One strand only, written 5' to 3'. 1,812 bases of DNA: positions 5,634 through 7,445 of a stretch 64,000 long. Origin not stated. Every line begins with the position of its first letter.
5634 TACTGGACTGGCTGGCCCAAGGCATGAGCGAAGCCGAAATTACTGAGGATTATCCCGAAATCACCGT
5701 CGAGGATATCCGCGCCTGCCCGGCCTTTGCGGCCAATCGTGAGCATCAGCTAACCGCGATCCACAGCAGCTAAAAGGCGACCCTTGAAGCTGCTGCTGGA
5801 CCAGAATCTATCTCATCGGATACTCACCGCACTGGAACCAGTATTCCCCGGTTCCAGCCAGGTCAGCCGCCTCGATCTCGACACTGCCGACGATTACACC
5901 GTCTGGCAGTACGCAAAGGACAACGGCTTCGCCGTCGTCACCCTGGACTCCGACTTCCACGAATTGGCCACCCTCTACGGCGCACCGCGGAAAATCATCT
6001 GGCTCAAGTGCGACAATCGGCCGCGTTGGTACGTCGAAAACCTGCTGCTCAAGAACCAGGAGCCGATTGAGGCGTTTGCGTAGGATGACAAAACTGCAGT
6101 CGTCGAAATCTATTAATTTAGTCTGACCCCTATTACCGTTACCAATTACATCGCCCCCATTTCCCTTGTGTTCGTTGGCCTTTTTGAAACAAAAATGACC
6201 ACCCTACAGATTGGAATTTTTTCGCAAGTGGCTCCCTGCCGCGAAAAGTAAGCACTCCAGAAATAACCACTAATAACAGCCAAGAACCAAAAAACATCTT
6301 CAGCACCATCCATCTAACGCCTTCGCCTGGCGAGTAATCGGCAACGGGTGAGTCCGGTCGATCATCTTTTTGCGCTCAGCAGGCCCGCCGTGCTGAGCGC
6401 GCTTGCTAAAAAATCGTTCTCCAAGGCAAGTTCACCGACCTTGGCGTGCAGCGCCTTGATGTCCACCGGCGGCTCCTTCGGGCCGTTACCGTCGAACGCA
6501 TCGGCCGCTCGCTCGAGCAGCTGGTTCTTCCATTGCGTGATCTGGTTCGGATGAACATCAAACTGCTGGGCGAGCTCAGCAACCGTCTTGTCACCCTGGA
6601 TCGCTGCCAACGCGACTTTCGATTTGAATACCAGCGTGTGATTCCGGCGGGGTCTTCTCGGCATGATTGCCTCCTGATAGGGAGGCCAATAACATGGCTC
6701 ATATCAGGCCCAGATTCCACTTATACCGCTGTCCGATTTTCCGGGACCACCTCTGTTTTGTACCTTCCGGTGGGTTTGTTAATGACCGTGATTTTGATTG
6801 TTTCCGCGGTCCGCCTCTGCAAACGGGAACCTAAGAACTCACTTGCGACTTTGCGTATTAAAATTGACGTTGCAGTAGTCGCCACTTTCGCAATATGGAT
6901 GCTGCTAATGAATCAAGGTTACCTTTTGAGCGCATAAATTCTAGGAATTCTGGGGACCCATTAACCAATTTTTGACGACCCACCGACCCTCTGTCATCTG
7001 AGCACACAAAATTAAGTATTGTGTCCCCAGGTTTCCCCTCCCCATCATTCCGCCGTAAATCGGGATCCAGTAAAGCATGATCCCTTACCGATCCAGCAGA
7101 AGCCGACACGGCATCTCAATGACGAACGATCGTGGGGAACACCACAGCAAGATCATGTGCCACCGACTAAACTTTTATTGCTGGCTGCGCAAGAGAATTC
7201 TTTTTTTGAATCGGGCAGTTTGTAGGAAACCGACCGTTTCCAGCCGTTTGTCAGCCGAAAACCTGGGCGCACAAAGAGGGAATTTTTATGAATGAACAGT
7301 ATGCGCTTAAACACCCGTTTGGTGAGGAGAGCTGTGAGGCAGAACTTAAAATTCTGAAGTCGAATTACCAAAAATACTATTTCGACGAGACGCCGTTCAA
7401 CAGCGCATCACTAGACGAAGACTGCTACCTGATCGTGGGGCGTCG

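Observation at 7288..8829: Lone intact low-GC P-loop ATPase in an otherwise decaying tRNA island: candidate defence/conflict component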

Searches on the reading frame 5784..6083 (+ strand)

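Call 37: search_protein_families(library=pfam, proteins=[window:5784-6083:+], max_evalue=0.001)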
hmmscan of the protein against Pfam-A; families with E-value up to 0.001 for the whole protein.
window:5784-6083:+ (99 aa): 1 family
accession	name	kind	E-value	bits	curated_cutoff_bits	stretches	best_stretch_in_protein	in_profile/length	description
PF18480.7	DUF5615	-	9.6e-29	99.9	23.8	1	1-97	1-97/110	Domain of unknown function (DUF5615)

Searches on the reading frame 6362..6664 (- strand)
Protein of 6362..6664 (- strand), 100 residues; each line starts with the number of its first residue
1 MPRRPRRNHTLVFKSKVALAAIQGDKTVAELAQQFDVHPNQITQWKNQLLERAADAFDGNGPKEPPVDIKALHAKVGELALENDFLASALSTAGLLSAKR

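Call 37: search_protein_families(library=pfam, proteins=[window:6362-6664:-], max_evalue=0.001)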
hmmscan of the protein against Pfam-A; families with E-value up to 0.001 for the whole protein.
window:6362-6664:- (100 aa): 3 families
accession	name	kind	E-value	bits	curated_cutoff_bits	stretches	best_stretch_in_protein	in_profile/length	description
PF01527.26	HTH_Tnp_1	-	5.2e-07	30.2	24.1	1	6-74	4-65/75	Transposase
PF13542.12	HTH_Tnp_ISL3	-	2.4e-06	27.4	27.4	1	4-44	7-45/51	Helix-turn-helix domain of transposase family ISL3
PF13518.12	HTH_28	-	8.7e-05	23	25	1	16-52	4-39/52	Helix-turn-helix domain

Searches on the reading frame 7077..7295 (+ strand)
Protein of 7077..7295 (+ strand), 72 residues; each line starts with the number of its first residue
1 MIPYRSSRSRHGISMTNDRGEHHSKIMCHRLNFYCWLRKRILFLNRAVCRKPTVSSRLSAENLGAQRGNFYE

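Call 98: search_protein_families(library=phrogs, proteins=[window:7077-7295:+], max_evalue=0.01)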
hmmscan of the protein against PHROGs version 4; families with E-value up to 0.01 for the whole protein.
window:7077-7295:+ (72 aa): 0 families
